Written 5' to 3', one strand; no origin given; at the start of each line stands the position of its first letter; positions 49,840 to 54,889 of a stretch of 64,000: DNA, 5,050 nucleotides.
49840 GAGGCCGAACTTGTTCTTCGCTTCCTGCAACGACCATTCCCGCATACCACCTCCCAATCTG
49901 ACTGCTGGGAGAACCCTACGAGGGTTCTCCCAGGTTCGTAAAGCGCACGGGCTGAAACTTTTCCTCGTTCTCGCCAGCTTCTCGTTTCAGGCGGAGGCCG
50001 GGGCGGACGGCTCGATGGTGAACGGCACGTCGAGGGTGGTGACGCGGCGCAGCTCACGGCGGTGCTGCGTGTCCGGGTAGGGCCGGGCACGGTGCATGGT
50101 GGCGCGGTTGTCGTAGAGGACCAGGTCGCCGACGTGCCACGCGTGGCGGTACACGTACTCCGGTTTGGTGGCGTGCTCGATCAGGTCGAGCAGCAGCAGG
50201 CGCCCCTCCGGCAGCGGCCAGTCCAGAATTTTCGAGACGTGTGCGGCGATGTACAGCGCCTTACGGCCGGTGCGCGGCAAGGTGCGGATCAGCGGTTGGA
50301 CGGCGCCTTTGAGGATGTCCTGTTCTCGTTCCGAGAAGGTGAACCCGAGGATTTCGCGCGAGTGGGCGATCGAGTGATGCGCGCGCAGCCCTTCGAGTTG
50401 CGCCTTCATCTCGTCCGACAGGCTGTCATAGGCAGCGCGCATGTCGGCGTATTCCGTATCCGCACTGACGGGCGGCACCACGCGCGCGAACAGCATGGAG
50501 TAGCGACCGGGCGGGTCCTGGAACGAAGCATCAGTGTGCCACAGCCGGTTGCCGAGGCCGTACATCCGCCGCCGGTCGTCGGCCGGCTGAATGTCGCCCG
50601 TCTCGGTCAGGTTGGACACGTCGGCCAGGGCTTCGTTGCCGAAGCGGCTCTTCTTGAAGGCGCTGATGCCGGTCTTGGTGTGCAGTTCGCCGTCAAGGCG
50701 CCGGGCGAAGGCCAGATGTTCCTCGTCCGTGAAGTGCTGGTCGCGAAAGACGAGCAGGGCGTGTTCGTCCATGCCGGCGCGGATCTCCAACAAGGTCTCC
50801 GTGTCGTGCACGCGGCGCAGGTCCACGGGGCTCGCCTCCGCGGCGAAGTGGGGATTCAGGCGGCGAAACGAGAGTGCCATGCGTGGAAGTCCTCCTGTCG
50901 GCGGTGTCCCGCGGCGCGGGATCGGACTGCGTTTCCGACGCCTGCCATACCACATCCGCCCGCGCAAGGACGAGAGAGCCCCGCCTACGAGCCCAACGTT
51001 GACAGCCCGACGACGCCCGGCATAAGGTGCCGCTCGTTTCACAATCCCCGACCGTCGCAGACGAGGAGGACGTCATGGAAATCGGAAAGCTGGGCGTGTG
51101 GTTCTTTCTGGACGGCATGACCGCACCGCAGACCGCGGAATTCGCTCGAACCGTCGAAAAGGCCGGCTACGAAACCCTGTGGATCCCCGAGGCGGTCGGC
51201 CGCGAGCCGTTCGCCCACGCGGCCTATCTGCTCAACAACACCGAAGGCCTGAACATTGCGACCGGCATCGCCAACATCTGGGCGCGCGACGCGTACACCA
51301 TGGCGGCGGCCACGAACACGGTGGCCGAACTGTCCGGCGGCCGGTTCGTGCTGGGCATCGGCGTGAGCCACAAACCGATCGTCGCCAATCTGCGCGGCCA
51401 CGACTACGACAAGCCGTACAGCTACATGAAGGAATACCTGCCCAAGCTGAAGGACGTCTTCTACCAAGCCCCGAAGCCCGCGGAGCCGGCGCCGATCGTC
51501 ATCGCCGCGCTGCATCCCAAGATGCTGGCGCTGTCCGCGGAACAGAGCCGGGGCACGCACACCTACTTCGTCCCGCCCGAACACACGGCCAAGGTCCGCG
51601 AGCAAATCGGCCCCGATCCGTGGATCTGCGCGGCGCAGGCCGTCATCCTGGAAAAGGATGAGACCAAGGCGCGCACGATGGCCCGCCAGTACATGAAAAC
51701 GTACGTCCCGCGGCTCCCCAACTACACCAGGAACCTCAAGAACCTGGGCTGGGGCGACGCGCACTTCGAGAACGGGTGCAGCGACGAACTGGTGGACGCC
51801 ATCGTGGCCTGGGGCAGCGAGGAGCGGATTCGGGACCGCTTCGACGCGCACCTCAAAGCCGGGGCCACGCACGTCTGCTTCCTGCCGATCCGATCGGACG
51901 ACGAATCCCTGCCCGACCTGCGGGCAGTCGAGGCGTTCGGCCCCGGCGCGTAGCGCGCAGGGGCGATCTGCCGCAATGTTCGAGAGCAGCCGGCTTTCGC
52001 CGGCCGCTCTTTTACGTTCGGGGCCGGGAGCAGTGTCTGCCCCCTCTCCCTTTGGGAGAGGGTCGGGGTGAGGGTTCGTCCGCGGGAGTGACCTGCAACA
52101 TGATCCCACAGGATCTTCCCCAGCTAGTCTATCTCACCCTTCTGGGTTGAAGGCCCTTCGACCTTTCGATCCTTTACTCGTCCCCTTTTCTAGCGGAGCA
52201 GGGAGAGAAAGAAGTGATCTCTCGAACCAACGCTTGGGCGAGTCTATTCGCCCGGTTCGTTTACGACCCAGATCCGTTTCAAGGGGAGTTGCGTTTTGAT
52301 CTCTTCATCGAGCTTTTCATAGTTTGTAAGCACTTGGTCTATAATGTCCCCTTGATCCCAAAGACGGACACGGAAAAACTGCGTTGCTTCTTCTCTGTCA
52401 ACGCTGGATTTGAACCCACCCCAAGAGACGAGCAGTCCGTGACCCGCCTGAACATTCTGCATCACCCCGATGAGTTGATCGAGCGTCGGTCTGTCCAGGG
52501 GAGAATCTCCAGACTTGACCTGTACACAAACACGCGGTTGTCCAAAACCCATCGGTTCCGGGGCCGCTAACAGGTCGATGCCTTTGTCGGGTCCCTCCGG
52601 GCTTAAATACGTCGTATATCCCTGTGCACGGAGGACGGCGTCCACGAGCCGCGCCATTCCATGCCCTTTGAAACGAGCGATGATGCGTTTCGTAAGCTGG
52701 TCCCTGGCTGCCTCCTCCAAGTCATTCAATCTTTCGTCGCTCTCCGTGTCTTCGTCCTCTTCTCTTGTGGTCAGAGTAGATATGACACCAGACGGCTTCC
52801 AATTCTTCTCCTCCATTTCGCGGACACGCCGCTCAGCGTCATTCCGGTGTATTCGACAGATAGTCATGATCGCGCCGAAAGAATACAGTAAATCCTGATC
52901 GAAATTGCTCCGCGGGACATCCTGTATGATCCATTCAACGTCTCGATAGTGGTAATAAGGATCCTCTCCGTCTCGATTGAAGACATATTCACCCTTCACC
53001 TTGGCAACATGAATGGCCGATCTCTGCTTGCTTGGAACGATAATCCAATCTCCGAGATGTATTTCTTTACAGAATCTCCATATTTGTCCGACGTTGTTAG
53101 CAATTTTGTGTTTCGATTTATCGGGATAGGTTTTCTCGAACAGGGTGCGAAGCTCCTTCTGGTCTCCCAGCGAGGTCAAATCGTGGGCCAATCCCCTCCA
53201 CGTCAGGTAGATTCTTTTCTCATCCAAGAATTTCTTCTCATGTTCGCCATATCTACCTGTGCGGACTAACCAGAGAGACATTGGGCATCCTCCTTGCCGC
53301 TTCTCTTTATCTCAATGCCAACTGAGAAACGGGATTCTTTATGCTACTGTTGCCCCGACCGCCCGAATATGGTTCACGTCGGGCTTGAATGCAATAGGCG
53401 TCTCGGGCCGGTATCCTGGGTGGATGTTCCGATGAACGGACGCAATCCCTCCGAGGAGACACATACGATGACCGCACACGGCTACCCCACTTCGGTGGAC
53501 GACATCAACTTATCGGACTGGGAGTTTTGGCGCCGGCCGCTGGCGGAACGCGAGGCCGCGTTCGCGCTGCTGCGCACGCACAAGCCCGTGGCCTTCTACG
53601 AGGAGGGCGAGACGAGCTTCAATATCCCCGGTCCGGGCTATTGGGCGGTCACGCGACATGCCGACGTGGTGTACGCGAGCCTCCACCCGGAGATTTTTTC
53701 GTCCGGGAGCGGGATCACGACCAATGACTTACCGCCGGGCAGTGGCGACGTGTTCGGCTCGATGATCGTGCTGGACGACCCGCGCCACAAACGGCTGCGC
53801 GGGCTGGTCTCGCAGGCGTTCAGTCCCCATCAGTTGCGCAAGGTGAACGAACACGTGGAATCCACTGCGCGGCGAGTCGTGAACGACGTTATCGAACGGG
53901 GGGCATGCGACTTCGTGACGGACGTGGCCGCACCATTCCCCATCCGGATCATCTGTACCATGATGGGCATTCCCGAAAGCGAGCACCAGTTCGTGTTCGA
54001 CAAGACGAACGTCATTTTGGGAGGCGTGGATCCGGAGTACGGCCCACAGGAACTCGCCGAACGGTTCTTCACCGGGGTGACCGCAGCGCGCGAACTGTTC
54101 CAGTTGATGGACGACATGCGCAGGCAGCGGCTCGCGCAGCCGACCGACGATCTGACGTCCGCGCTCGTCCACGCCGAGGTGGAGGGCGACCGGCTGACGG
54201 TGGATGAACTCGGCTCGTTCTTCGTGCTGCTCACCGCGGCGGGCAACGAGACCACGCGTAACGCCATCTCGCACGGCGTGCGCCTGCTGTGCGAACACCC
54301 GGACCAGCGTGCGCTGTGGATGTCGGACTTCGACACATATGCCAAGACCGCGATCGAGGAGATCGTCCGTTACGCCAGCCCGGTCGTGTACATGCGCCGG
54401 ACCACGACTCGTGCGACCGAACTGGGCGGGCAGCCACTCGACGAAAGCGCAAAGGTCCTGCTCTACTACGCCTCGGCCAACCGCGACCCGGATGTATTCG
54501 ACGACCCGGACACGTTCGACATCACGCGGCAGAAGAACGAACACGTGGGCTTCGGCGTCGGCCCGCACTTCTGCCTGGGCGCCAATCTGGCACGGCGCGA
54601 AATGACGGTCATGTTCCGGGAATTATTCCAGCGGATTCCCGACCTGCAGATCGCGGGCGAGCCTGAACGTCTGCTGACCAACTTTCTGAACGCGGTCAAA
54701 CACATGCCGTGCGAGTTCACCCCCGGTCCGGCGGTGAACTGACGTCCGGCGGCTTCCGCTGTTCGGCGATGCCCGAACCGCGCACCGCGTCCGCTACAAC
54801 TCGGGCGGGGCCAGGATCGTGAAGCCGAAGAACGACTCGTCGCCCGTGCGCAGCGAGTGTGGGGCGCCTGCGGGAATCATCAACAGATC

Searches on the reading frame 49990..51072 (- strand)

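Call 35: search_protein_families(library=pfam, proteins=[window:49990-51072:-], max_evalue=0.00001)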
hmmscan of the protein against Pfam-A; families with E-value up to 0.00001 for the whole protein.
window:49990-51072:- (361 aa): 1 family
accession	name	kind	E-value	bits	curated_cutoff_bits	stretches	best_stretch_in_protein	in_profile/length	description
PF02668.22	TauD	-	6.6e-59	200.4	27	1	69-345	2-267/267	Taurine catabolism dioxygenase TauD, TfdA family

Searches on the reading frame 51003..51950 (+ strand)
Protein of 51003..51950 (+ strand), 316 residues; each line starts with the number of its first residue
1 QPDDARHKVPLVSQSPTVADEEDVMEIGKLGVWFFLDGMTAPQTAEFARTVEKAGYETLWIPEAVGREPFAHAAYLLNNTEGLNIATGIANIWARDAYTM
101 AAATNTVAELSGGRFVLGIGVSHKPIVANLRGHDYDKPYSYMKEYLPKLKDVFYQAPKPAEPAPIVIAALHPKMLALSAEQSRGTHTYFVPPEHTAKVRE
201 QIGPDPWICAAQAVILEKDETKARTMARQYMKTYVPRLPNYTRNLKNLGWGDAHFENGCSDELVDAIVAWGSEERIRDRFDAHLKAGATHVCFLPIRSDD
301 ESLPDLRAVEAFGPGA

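Call 35: search_protein_families(library=pfam, proteins=[window:51003-51950:+], max_evalue=0.00001)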
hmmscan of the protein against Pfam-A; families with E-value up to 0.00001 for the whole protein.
window:51003-51950:+ (316 aa): 1 family
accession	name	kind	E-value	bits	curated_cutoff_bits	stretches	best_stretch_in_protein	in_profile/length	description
PF00296.26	Bac_luciferase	-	2.8e-39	135.8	27.9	1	41-290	22-314/314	Luciferase-like monooxygenase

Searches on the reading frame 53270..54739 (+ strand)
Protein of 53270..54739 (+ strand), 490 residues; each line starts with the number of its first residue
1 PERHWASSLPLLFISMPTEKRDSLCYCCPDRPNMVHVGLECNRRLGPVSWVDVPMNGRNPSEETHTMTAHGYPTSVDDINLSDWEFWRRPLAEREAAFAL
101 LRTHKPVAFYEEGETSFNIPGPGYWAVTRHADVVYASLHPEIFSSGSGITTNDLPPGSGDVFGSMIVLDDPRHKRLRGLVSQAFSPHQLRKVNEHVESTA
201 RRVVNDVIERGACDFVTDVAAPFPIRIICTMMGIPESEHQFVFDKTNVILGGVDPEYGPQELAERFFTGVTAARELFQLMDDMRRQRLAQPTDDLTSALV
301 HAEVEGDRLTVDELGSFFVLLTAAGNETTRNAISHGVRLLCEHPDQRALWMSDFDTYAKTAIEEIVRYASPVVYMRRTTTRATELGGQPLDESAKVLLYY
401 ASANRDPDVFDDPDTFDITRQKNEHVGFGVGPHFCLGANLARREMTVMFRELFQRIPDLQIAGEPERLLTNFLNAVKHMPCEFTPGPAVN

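Call 35: search_protein_families(library=pfam, proteins=[window:53270-54739:+], max_evalue=0.00001)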
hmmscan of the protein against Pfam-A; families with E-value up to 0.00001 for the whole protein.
window:53270-54739:+ (490 aa): 1 family
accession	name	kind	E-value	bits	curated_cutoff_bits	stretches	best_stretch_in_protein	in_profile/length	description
PF00067.27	p450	-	2.2e-26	93.1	22.8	1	166-455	88-431/462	Cytochrome P450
